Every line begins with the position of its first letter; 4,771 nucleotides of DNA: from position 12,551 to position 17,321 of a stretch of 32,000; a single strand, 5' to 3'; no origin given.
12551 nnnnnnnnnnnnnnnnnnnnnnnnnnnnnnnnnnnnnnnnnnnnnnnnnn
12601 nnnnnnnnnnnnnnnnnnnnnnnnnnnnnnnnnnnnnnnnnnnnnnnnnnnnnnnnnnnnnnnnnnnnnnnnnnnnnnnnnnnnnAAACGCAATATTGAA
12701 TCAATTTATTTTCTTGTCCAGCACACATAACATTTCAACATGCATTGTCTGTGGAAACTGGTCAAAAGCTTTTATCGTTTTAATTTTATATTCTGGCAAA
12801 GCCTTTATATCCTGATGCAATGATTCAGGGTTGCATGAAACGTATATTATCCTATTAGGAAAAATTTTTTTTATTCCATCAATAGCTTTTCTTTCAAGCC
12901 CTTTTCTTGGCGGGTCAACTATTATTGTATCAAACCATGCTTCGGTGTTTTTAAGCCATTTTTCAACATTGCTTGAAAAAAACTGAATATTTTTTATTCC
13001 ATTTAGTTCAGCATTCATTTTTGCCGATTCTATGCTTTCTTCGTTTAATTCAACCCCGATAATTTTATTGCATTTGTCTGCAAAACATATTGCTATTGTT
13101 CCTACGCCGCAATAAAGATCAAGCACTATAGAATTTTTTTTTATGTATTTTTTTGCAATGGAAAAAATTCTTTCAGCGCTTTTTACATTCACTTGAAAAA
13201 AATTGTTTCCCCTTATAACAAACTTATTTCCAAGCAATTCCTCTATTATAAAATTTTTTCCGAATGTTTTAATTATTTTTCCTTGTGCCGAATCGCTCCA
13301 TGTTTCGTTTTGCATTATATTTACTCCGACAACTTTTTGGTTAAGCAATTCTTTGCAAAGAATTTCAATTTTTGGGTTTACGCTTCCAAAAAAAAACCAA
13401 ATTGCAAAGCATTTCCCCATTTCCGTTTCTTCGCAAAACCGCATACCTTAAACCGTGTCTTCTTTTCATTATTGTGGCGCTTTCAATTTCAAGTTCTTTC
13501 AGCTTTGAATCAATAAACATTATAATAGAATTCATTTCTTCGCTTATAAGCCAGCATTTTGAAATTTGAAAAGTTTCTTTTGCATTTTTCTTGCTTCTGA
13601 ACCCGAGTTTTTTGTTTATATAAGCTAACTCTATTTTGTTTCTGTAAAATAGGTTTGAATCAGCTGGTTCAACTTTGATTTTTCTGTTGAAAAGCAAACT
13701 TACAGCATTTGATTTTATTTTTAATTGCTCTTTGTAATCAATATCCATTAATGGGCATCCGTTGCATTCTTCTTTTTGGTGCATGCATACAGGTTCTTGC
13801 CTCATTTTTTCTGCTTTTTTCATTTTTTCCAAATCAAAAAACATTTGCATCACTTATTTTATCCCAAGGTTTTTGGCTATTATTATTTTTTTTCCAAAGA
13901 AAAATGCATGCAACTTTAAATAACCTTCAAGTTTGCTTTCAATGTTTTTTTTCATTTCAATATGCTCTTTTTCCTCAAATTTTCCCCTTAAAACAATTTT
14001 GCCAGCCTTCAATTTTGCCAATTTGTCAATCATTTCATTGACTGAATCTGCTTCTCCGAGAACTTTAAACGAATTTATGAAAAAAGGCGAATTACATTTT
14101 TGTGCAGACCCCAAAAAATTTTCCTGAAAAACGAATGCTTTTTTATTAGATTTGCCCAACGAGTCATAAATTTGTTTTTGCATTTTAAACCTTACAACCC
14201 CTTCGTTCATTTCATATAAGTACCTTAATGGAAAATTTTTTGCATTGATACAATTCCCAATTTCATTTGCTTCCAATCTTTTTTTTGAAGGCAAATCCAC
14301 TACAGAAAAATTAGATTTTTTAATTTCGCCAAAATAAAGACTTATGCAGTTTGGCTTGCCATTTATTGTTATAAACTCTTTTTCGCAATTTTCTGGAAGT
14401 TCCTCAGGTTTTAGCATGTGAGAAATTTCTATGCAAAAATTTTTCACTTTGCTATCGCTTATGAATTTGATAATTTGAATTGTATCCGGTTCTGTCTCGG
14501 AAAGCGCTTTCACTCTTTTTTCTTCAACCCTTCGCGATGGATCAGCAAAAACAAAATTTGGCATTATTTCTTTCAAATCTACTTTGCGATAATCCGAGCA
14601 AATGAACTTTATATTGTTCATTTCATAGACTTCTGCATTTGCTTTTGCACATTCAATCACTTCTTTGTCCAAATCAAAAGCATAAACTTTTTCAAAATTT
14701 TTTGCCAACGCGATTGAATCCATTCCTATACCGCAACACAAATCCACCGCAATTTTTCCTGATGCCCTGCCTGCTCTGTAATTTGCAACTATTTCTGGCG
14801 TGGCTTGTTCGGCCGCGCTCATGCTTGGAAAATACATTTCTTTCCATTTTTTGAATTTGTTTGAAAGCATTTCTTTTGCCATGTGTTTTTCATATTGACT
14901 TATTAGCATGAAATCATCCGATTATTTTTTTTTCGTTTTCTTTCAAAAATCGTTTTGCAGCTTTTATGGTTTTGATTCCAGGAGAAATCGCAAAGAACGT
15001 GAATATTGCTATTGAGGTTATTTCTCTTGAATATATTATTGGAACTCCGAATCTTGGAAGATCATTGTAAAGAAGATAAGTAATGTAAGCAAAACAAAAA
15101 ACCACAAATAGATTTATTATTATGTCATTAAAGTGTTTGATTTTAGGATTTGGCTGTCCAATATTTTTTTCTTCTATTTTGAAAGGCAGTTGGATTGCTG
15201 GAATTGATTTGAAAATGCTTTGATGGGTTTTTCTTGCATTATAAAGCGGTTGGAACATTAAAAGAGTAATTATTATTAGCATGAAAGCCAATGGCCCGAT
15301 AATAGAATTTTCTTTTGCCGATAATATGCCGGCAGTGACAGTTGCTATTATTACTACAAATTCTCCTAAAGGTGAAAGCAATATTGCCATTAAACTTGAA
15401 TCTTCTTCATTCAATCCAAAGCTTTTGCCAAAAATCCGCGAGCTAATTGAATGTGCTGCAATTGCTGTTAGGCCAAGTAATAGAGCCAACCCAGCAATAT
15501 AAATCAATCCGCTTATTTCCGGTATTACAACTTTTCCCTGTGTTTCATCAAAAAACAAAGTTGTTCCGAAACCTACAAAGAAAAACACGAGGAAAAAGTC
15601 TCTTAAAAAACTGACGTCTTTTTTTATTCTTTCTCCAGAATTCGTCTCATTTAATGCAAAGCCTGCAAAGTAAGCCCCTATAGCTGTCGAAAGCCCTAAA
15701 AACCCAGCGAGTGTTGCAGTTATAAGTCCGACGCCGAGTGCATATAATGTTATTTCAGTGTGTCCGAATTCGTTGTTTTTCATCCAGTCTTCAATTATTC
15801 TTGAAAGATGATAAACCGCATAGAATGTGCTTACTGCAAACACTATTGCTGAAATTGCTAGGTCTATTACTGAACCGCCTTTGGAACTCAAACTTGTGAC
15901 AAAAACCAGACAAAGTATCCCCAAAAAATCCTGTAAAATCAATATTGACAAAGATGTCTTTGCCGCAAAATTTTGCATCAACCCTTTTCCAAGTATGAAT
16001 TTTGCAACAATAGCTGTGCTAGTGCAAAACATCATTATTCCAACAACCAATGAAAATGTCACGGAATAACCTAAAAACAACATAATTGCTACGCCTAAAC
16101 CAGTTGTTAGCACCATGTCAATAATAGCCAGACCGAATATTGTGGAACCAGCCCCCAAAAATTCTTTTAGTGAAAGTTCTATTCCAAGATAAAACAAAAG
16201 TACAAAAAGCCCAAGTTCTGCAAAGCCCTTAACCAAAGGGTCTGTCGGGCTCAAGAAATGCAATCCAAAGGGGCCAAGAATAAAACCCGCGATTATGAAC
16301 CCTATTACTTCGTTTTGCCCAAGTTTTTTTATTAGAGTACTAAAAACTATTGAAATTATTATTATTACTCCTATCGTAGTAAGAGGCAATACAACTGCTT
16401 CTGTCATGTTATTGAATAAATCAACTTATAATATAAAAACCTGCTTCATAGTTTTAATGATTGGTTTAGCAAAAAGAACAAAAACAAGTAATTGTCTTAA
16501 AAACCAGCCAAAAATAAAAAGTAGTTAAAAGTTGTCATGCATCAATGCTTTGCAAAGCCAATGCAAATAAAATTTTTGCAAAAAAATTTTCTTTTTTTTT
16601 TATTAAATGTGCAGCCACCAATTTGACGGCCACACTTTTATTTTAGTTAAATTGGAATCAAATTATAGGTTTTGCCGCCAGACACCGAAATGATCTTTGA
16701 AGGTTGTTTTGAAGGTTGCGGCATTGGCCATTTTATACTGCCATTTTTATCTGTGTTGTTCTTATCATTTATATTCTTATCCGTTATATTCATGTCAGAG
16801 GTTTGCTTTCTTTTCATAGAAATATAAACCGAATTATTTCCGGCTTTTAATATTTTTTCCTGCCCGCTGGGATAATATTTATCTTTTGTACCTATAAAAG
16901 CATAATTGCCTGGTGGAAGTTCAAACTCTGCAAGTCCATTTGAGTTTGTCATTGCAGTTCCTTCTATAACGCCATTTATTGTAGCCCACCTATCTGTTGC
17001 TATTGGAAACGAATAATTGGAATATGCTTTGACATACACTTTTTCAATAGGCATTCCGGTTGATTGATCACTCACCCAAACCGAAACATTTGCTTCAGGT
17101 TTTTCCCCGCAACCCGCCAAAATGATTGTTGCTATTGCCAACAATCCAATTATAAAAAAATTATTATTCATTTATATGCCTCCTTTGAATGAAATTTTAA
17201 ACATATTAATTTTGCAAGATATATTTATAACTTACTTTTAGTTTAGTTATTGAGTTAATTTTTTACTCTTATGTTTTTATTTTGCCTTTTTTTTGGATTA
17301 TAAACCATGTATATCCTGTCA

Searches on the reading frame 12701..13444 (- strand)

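Call 54: search_protein_families(library=pfam, proteins=[window:12701-13444:-])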
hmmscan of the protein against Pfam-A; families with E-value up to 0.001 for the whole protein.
window:12701-13444:- (247 aa): 13 families
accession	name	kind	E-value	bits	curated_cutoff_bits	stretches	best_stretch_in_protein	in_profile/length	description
PF05958.17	tRNA_U5-meth_tr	-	6.5e-29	101.5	23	1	61-244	154-356/357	tRNA (Uracil-5-)-methyltransferase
PF13847.12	Methyltransf_31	-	9.9e-14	51.7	27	1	101-217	1-126/145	Methyltransferase domain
PF05175.20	MTS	-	1.3e-11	44.9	23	1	103-181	31-109/170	Methyltransferase small domain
PF03602.21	Cons_hypoth95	-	8.9e-10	39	24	1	91-222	30-171/182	Conserved hypothetical protein 95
PF13649.12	Methyltransf_25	-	3e-09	37.9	27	1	107-176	1-70/97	Methyltransferase domain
PF09445.16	Methyltransf_15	-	4.7e-09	36.5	22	1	106-184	3-85/165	RNA cap guanine-N2 methyltransferase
PF02475.24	TRM5-TYW2_MTfase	-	6.9e-09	36.3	28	1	90-181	25-115/164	TRM5/TYW2 methyltransferase domain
PF01555.25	N6_N4_Mtase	-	6.1e-07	30.1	26.7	1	84-142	165-220/221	DNA methylase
PF06325.19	PrmA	-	1.4e-06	28.4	22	1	98-174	156-230/296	Ribosomal protein L11 methyltransferase (PrmA)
PF01209.24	Ubie_methyltran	-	5.4e-06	26.4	20.1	1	96-176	40-122/233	ubiE/COQ5 methyltransferase family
PF08241.18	Methyltransf_11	-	3.7e-05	24.7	21.2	1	108-175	1-65/95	Methyltransferase domain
PF01170.24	UPF0020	-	3.7e-05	24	22.3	1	126-179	77-130/197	RMKL-like, methyltransferase domain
PF02390.23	Methyltransf_4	-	0.00071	19.5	24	0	104-166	2-66/173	Putative methyltransferase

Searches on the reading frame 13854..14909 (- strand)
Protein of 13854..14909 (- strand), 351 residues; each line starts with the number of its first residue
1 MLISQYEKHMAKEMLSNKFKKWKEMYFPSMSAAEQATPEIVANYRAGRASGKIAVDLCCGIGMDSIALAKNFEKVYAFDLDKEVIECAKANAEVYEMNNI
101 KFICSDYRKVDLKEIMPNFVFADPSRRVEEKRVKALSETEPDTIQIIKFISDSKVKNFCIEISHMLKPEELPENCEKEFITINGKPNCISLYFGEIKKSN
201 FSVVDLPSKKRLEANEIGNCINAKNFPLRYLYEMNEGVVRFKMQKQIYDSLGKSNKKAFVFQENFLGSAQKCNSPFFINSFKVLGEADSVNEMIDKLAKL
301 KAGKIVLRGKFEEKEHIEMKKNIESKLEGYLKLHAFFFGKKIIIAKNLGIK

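Call 13: search_protein_families(library=pfam, proteins=[window:13854-14909:-])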
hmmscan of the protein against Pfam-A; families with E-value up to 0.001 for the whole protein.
window:13854-14909:- (351 aa): 10 families
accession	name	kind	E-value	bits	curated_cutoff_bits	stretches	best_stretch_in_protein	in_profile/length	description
PF09445.16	Methyltransf_15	-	6.3e-12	45.8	22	1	52-124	2-79/165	RNA cap guanine-N2 methyltransferase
PF13649.12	Methyltransf_25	-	3.5e-09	37.7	27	1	55-122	2-70/97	Methyltransferase domain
PF05958.17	tRNA_U5-meth_tr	-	5.9e-07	29.3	23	1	55-103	206-254/357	tRNA (Uracil-5-)-methyltransferase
PF13847.12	Methyltransf_31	-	7.4e-07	29.4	27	1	50-113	3-71/145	Methyltransferase domain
PF08241.18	Methyltransf_11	-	1e-05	26.5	21.2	1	55-114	1-58/95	Methyltransferase domain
PF05175.20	MTS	-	2e-05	24.7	23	1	52-109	33-92/170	Methyltransferase small domain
PF02475.24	TRM5-TYW2_MTfase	-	0.00011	22.7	28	1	50-121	36-110/164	TRM5/TYW2 methyltransferase domain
PF02086.21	MethyltransfD12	-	0.0002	21.6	22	0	96-125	154-184/253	D12 class N6 adenine-specific DNA methyltransferase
PF06325.19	PrmA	-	0.00023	21.2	22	1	50-102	161-213/296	Ribosomal protein L11 methyltransferase (PrmA)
PF03602.21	Cons_hypoth95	-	0.00087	19.4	24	0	28-126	23-123/182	Conserved hypothetical protein 95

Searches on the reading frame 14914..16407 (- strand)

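Call 13: search_protein_families(library=pfam, proteins=[window:14914-16407:-])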
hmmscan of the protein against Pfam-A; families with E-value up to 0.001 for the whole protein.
window:14914-16407:- (497 aa): 1 family
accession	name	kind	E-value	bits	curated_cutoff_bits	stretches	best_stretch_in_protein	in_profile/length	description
PF00999.27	Na_H_Exchanger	-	1.1e-39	136.8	26.2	1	17-388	2-372/375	Sodium/hydrogen exchanger, transmembrane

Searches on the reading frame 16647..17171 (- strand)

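Call 13: search_protein_families(library=pfam, proteins=[window:16647-17171:-])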
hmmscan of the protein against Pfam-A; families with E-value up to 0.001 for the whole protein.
window:16647-17171:- (174 aa): 1 family
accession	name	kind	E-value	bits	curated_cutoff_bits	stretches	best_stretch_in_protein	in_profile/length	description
PF13620.12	CarboxypepD_reg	-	0.00025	21.8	32.3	0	29-112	2-73/82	Carboxypeptidase regulatory-like domain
